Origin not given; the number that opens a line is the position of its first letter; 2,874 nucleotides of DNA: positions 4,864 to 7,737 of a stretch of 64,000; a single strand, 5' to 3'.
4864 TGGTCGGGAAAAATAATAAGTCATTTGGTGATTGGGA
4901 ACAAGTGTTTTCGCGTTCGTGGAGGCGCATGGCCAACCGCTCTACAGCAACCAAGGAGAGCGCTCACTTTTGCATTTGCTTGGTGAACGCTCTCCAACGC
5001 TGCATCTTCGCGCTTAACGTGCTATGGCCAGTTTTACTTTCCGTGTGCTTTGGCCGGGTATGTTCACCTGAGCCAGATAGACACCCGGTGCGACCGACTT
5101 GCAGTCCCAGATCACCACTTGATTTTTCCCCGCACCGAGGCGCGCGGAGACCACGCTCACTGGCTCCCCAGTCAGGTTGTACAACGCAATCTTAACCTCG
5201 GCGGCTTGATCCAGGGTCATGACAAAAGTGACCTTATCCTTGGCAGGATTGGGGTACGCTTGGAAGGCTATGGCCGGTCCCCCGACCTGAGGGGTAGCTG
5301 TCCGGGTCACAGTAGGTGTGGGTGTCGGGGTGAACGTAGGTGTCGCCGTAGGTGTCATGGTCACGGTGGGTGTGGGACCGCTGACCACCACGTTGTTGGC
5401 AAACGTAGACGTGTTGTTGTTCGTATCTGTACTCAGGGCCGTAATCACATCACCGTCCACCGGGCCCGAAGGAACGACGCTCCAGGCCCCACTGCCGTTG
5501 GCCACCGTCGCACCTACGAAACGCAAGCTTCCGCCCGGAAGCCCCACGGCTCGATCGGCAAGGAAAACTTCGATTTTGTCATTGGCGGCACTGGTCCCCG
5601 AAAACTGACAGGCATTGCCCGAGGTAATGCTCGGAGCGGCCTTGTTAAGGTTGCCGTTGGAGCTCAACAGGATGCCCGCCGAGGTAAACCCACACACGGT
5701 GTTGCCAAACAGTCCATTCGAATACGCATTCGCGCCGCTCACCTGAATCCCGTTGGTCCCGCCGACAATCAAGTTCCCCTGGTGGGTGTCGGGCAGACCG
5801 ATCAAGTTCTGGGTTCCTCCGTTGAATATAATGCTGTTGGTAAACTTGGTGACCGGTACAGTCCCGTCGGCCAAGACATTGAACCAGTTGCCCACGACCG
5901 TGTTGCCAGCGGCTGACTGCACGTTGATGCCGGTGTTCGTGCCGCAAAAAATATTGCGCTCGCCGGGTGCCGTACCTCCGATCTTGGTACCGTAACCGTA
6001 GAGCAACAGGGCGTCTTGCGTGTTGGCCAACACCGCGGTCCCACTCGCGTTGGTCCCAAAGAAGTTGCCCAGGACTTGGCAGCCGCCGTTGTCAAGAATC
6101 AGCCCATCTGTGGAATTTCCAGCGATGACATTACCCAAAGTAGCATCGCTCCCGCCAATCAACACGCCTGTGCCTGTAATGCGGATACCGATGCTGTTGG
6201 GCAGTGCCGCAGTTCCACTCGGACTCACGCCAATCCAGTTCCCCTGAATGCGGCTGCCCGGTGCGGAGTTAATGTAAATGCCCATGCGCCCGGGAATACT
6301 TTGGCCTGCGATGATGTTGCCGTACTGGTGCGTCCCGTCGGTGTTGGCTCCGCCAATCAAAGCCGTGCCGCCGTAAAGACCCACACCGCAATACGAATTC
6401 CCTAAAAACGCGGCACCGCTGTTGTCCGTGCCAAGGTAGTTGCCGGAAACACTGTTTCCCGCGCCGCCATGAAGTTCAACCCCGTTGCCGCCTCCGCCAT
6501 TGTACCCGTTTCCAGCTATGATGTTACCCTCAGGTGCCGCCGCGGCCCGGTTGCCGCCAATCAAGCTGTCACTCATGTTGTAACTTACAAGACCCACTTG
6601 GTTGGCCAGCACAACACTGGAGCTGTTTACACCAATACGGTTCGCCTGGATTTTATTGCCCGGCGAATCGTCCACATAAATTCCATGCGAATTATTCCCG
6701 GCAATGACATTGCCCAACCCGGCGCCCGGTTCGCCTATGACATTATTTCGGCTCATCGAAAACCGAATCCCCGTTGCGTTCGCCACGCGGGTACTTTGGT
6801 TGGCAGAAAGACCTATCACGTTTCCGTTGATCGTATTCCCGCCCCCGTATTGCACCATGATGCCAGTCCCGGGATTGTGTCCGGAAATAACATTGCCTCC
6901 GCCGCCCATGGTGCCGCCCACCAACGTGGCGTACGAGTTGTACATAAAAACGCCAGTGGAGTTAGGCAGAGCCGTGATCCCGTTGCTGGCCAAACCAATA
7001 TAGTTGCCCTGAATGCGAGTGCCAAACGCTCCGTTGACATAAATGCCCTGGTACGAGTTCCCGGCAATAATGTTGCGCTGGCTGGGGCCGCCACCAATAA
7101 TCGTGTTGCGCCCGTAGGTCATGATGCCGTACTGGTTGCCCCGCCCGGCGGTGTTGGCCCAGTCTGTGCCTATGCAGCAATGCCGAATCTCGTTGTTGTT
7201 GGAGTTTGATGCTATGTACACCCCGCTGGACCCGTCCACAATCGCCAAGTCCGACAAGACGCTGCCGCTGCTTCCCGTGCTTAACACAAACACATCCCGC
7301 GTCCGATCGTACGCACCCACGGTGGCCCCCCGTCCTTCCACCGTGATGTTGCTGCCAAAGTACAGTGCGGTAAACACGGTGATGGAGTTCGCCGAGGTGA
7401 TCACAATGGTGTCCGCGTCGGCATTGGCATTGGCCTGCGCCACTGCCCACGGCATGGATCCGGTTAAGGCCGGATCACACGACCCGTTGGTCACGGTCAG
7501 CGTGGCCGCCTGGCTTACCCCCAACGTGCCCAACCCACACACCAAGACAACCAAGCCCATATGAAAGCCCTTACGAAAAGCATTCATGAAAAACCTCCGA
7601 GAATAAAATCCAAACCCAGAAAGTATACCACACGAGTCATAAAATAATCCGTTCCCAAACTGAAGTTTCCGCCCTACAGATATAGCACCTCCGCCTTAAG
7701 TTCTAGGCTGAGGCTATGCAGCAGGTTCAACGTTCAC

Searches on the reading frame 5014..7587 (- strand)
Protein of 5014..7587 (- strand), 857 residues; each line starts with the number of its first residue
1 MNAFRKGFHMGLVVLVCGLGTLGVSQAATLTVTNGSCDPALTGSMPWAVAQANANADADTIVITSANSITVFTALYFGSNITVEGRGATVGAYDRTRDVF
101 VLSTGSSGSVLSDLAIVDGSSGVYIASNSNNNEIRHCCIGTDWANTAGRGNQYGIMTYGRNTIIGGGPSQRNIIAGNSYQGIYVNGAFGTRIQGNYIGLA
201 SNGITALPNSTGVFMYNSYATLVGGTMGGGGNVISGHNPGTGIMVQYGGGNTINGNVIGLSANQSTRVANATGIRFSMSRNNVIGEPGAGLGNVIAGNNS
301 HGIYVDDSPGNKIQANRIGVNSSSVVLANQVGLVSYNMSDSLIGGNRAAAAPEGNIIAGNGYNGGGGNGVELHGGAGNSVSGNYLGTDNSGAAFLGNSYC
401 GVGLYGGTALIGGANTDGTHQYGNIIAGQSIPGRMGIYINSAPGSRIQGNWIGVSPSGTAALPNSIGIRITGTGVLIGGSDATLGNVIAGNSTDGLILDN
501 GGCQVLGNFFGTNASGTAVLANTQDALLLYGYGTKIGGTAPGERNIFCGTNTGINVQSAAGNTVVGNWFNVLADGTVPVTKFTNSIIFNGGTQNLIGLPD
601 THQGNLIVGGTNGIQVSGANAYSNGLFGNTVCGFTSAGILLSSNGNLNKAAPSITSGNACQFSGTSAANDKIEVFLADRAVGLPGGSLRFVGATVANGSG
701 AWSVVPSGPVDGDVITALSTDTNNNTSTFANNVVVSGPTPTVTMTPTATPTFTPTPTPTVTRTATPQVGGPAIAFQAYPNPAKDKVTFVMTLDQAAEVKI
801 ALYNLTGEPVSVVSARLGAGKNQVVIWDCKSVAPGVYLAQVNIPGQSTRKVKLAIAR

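Call 90: search_protein_families(library=pfam, proteins=[window:5014-7587:-], max_evalue=0.0001)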
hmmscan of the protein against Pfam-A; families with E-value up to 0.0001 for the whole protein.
window:5014-7587:- (857 aa): 2 families
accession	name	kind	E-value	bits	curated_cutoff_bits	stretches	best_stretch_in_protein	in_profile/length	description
PF05048.19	NosD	-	3.4e-13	50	23.6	0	269-351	80-149/212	Periplasmic copper-binding protein (NosD)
PF18962.6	Por_Secre_tail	-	4.3e-09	37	27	1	778-851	2-73/75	Secretion system C-terminal sorting domain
